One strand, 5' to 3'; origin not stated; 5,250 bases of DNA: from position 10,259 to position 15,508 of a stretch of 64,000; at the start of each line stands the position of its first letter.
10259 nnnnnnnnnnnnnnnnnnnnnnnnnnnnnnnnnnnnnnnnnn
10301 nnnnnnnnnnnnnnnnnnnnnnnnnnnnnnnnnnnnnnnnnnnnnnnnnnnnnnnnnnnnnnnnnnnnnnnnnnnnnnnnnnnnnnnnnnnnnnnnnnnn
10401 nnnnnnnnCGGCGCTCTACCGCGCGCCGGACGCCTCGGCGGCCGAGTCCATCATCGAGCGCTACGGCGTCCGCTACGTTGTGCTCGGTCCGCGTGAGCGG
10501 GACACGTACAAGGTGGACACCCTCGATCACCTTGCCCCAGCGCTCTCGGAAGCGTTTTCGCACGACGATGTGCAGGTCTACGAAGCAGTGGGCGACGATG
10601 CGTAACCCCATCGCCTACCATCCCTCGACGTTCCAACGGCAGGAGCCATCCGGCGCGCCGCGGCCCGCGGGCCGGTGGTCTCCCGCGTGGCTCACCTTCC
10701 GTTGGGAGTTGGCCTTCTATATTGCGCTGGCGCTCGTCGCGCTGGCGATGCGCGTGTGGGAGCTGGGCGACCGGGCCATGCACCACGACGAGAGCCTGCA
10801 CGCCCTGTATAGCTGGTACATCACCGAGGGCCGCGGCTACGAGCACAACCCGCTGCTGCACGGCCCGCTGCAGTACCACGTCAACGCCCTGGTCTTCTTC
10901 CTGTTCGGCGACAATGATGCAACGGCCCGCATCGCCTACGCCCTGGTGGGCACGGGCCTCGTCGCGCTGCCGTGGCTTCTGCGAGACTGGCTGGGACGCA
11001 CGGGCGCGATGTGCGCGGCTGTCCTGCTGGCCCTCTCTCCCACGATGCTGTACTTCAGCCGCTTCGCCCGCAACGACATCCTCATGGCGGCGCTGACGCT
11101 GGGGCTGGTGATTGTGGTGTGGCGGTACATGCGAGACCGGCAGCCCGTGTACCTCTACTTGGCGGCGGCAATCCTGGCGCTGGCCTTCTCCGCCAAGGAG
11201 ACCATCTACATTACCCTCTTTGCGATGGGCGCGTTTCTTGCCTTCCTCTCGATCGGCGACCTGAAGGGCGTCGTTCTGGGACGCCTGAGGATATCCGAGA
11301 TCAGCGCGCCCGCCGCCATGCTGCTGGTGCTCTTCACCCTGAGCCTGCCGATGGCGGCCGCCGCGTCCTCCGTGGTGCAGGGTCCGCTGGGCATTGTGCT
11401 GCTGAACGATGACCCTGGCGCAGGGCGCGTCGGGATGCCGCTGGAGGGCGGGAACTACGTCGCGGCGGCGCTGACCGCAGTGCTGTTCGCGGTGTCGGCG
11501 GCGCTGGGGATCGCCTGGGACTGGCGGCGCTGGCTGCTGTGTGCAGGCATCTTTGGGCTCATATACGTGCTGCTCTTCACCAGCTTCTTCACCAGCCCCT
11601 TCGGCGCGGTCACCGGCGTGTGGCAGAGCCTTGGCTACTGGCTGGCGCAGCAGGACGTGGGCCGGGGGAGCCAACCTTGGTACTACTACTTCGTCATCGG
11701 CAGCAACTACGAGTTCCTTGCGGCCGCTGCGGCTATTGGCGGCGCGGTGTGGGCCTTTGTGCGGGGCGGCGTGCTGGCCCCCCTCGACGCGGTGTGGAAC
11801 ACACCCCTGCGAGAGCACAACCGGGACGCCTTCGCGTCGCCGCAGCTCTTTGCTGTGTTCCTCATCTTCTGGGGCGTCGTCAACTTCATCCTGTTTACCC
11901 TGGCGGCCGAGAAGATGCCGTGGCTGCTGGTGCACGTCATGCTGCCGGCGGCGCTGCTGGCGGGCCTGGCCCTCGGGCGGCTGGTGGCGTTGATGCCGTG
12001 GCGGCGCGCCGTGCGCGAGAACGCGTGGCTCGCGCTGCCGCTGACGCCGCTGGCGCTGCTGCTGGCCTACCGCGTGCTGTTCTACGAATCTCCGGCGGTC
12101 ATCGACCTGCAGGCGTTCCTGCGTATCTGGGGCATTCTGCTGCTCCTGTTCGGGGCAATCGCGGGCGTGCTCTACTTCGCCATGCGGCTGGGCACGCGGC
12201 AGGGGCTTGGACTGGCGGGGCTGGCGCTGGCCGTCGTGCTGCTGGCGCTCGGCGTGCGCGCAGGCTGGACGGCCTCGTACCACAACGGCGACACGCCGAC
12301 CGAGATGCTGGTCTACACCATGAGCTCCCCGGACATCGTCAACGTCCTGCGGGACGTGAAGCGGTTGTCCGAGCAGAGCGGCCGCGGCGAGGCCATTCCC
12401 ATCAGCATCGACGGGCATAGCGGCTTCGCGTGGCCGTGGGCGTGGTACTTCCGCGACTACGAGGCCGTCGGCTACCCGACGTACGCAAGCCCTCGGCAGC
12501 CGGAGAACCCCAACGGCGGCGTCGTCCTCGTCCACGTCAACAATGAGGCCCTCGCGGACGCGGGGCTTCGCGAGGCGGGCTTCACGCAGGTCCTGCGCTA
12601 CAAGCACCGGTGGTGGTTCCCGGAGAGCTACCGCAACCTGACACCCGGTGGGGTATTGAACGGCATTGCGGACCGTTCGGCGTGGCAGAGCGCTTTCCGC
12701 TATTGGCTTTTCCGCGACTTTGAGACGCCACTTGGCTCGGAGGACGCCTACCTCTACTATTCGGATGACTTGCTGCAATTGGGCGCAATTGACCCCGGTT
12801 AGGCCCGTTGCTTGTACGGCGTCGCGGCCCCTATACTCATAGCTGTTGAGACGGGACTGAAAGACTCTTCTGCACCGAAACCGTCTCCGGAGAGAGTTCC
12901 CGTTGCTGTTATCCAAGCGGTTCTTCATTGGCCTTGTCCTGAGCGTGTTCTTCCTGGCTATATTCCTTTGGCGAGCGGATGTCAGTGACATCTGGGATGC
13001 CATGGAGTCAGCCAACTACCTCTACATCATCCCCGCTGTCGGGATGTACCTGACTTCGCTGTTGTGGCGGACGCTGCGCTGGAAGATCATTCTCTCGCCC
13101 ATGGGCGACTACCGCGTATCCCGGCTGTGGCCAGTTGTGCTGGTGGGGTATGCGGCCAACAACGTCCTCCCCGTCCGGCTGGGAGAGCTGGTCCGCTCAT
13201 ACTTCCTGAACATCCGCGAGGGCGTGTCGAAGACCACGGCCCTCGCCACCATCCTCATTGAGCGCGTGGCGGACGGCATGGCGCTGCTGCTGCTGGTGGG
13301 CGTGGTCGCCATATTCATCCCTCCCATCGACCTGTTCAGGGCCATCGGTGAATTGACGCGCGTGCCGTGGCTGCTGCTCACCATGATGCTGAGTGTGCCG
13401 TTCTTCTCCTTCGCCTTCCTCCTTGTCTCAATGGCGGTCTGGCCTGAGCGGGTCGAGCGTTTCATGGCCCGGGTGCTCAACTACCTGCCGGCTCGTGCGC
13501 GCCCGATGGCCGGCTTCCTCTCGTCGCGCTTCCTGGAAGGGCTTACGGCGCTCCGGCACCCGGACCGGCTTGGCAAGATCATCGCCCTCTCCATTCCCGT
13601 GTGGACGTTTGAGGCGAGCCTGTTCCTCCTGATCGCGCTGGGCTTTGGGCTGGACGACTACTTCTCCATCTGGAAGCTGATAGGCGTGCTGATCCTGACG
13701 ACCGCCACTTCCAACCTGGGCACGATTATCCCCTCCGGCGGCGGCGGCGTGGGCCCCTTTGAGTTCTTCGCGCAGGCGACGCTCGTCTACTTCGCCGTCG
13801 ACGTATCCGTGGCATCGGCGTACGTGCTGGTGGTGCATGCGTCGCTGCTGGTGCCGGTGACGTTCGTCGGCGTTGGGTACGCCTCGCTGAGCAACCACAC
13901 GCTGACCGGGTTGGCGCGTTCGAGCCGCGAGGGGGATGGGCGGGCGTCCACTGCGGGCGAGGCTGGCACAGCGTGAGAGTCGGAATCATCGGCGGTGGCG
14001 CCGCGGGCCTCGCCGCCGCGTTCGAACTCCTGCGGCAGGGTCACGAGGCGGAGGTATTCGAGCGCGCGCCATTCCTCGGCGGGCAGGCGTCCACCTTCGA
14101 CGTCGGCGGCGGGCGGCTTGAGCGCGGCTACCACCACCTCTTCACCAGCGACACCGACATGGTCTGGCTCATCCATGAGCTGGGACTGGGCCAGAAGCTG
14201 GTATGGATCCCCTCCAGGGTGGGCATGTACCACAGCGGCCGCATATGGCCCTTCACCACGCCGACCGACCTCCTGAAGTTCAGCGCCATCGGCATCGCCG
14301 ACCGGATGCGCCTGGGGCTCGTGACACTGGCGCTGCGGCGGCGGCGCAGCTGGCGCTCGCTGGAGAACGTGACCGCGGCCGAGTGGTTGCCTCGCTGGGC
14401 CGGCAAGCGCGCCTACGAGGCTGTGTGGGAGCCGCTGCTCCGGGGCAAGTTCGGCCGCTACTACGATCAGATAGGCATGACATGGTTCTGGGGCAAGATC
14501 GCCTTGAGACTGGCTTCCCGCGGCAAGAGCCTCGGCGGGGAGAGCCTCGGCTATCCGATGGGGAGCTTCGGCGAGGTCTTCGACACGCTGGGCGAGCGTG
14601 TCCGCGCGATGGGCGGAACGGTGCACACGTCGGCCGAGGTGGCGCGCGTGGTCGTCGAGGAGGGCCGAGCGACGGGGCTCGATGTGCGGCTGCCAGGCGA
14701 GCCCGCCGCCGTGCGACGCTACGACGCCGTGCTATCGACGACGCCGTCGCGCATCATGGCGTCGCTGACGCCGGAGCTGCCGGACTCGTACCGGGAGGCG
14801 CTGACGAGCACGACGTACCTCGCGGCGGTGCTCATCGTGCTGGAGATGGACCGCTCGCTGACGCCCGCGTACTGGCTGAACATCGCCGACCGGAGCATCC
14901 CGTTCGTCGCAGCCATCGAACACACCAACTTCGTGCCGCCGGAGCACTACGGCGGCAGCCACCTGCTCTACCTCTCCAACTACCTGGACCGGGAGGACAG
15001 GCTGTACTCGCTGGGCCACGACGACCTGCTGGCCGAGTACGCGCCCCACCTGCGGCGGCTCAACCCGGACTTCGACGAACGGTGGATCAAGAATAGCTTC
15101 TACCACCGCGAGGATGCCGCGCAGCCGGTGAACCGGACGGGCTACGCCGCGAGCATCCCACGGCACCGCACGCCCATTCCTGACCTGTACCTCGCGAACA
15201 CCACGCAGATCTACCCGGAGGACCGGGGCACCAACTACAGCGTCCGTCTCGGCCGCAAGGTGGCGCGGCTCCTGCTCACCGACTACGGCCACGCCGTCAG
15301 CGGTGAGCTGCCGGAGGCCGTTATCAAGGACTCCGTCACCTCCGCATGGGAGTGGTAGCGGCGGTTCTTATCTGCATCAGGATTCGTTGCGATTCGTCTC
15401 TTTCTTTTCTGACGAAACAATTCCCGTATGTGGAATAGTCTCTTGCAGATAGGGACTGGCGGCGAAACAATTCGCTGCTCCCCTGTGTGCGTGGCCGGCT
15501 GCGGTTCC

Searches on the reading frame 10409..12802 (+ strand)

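Call 31: search_protein_families(library=pfam, proteins=[window:10409-12802:+], max_evalue=0.000001)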
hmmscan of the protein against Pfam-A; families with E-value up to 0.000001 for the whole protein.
window:10409-12802:+ (797 aa): 1 family
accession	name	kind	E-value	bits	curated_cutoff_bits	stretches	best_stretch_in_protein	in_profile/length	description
PF13231.12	PMT_2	-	6.3e-12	46.4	26.1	1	151-280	2-132/160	Dolichyl-phosphate-mannose-protein mannosyltransferase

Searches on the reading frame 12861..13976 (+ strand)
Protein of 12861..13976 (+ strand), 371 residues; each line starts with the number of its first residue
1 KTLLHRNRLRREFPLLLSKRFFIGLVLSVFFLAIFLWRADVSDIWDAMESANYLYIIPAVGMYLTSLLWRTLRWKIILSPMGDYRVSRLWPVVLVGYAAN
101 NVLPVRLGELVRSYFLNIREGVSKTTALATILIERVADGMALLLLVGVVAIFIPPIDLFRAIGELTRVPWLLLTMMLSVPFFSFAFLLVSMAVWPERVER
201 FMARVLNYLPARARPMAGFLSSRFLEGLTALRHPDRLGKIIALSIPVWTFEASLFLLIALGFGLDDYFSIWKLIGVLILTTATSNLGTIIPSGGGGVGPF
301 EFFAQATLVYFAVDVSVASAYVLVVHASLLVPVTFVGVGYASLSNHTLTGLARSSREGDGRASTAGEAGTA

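Call 32: search_protein_families(library=pfam, proteins=[window:12861-13976:+], max_evalue=0.000001)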
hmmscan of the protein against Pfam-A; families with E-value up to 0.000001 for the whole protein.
window:12861-13976:+ (371 aa): 1 family
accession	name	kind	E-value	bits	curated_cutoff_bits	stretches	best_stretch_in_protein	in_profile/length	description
PF03706.18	LPG_synthase_TM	-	6.8e-44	151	33.4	1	22-337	2-302/302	Lysylphosphatidylglycerol synthase TM region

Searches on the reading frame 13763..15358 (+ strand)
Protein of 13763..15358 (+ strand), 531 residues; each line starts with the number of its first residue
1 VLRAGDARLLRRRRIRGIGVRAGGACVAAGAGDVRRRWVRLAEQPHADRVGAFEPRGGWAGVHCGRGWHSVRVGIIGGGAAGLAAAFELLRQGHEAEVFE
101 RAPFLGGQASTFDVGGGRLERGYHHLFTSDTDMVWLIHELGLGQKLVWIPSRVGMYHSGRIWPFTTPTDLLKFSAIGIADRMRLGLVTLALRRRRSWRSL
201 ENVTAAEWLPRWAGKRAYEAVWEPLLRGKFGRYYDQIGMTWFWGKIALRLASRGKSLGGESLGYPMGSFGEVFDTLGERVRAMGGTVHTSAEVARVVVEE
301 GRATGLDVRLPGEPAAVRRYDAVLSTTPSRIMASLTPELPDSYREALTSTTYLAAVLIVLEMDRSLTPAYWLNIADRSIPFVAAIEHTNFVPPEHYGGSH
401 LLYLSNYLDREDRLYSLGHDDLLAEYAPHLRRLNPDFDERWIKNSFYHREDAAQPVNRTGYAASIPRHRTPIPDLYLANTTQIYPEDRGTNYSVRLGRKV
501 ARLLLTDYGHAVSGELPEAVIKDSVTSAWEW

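Call 32: search_protein_families(library=pfam, proteins=[window:13763-15358:+], max_evalue=0.000001)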
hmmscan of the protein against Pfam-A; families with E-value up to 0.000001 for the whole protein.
window:13763-15358:+ (531 aa): 3 families
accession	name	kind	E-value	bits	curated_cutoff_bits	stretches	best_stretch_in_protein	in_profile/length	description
PF01593.30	Amino_oxidase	-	3.2e-28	99.7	19.8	1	81-481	2-419/443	Flavin containing amine oxidoreductase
PF13450.12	NAD_binding_8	-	7.2e-14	52.3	21.9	1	75-130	1-56/68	NAD(P)-binding Rossmann-like domain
PF01266.30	DAO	-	8.4e-07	29.3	27.9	0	73-318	2-196/353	FAD dependent oxidoreductase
